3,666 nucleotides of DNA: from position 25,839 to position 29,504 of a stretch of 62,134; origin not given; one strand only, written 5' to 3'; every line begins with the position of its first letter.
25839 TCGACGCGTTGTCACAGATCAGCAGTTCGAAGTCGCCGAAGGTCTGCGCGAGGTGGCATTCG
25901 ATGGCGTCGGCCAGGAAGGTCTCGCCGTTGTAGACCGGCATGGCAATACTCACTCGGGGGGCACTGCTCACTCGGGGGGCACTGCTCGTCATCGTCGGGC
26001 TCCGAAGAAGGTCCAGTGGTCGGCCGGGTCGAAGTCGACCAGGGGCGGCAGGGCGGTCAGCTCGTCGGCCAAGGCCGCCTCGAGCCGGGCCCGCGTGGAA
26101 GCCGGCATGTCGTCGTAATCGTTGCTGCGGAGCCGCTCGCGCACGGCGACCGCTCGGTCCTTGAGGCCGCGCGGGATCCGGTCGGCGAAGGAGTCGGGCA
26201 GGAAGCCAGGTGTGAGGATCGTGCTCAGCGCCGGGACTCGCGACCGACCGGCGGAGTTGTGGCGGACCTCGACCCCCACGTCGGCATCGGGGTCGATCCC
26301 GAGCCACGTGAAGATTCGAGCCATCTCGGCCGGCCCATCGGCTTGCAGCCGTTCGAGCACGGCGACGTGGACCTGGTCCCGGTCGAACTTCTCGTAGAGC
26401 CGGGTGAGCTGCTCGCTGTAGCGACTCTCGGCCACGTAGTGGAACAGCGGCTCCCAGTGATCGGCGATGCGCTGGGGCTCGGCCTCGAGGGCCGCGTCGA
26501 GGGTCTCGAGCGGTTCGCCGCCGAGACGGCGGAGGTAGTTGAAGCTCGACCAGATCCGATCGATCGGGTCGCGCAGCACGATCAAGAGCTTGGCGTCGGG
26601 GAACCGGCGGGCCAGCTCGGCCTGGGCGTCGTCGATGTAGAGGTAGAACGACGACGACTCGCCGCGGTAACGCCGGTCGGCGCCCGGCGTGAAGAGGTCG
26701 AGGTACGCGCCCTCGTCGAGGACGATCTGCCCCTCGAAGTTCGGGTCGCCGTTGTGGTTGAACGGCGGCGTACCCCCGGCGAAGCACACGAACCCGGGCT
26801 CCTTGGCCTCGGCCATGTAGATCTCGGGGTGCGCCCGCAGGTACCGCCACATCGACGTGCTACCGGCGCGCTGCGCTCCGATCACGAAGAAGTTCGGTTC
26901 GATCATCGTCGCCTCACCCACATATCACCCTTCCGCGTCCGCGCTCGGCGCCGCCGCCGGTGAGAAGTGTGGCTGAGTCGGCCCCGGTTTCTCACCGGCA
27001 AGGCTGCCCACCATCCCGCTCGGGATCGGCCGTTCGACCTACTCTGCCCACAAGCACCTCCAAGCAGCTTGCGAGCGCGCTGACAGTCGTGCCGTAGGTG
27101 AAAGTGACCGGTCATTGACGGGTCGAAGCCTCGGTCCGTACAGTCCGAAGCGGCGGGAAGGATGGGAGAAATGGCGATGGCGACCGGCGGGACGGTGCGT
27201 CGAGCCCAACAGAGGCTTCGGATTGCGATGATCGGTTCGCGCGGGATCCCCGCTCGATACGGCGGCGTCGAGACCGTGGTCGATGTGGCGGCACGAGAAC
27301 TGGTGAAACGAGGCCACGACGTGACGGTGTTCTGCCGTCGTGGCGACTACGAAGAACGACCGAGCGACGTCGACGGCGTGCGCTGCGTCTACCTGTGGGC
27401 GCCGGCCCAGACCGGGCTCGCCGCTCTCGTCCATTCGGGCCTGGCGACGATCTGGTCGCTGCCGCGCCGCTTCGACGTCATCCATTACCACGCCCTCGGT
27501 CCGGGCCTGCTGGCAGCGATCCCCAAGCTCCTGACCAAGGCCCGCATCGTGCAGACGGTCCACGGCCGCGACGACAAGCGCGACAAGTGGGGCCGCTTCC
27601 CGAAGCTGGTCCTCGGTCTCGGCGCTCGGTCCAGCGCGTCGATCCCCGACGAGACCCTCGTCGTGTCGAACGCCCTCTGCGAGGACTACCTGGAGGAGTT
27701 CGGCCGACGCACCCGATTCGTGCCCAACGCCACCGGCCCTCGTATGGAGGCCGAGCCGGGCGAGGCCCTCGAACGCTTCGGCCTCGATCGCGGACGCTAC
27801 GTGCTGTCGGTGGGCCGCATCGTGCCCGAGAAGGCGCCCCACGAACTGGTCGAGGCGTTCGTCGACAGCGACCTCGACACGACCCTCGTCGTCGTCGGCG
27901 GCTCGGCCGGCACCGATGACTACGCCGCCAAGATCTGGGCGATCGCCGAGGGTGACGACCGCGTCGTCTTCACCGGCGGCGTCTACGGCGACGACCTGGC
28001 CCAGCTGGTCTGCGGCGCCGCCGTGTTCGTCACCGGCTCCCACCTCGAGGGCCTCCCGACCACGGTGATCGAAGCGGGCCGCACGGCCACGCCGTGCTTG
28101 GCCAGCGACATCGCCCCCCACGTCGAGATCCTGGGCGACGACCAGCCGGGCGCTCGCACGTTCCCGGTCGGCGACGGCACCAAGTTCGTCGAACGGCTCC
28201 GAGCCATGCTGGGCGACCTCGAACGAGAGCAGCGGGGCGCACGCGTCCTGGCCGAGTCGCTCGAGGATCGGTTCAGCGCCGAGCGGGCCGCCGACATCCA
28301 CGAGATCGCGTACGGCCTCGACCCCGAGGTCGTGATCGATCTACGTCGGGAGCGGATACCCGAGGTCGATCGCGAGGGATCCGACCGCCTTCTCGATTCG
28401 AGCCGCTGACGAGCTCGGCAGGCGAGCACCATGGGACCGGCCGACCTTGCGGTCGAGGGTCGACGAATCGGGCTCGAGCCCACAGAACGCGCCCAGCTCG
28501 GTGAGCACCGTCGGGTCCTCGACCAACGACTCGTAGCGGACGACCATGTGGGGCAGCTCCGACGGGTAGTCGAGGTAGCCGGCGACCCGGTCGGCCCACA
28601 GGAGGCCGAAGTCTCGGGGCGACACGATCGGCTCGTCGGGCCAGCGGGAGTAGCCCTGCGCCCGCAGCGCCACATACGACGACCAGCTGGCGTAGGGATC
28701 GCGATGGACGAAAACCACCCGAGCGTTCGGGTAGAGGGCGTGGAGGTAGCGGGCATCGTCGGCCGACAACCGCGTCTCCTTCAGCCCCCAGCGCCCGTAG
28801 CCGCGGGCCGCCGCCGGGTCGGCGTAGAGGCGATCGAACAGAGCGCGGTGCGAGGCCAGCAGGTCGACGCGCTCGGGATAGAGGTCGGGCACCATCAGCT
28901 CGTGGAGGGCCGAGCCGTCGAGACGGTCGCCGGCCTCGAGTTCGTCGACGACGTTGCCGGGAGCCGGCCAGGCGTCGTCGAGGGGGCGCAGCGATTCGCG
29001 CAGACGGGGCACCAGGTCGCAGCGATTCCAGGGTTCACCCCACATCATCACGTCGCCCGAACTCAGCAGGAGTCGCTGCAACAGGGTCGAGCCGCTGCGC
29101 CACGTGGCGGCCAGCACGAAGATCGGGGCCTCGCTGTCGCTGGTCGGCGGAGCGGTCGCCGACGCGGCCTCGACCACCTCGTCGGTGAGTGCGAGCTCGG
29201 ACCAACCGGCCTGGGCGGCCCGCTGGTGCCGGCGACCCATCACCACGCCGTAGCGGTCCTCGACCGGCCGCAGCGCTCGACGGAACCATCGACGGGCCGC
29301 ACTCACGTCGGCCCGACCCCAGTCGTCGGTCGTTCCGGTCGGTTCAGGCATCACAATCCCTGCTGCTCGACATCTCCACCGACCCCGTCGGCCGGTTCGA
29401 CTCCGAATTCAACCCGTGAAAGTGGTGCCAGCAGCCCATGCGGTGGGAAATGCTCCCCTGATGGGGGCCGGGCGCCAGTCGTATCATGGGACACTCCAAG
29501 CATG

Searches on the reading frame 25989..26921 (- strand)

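Call 19: search_protein_families(library=pfam, proteins=[window:25989-26921:-], max_evalue=0.01)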
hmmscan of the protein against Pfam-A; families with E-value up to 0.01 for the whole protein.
window:25989-26921:- (310 aa): 2 families
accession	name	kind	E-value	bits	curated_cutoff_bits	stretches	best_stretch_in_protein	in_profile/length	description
PF13469.12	Sulfotransfer_3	-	3.2e-15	57.4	27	2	102-210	117-213/216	Sulfotransferase family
PF00685.33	Sulfotransfer_1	-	1.1e-07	32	22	1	108-215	89-187/255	Sulfotransferase domain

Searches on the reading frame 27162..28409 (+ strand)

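Call 20: search_protein_families(library=pfam, proteins=[window:27162-28409:+], max_evalue=0.01)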
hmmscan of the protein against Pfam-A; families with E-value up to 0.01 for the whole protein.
window:27162-28409:+ (415 aa): 8 families
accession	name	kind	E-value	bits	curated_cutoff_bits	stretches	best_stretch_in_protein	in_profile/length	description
PF13439.12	Glyco_transf_4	-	1.5e-21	77.6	28.5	1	33-190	1-165/170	Glycosyltransferase Family 4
PF13579.12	Glyco_trans_4_4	-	7e-21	75.6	29.7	1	34-189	1-157/158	Glycosyl transferase 4-like domain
PF00534.26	Glycos_transf_1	-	1.1e-20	74.3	26.4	1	211-356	15-162/172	Glycosyl transferases group 1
PF13692.12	Glyco_trans_1_4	-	2.5e-17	63.9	27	1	212-352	2-142/142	Glycosyl transferases group 1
PF20706.3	GT4-conflict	-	2.5e-06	27.2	26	1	164-378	149-383/385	Family 4 Glycosyltransferase in conflict systems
PF09314.17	DUF1972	-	2.3e-05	24.5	25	1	21-82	4-66/186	Domain of unknown function (DUF1972)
PF13477.12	Glyco_trans_4_2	-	5e-05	23.9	23.4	1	44-137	17-110/139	Glycosyl transferase 4-like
PF08323.17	Glyco_transf_5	-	0.0019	18.4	22.7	0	20-60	1-42/239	Starch synthase catalytic domain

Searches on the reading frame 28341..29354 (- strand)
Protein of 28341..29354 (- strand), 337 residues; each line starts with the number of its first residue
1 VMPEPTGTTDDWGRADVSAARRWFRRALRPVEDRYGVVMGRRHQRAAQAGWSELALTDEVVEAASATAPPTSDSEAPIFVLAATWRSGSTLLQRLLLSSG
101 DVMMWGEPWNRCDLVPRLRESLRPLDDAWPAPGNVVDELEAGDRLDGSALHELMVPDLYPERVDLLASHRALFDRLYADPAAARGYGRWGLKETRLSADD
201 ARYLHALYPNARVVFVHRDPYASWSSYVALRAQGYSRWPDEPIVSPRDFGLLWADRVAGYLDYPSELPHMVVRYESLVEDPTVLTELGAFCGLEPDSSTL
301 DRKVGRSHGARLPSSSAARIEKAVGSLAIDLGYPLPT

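Call 19: search_protein_families(library=pfam, proteins=[window:28341-29354:-], max_evalue=0.01)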
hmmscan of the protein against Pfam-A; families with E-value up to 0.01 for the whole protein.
window:28341-29354:- (337 aa): 2 families
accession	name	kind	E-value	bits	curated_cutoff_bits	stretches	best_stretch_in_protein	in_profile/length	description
PF13469.12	Sulfotransfer_3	-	5.6e-21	76.2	27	1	77-294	1-213/216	Sulfotransferase family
PF00685.33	Sulfotransfer_1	-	0.0011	18.9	22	1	207-303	87-191/255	Sulfotransferase domain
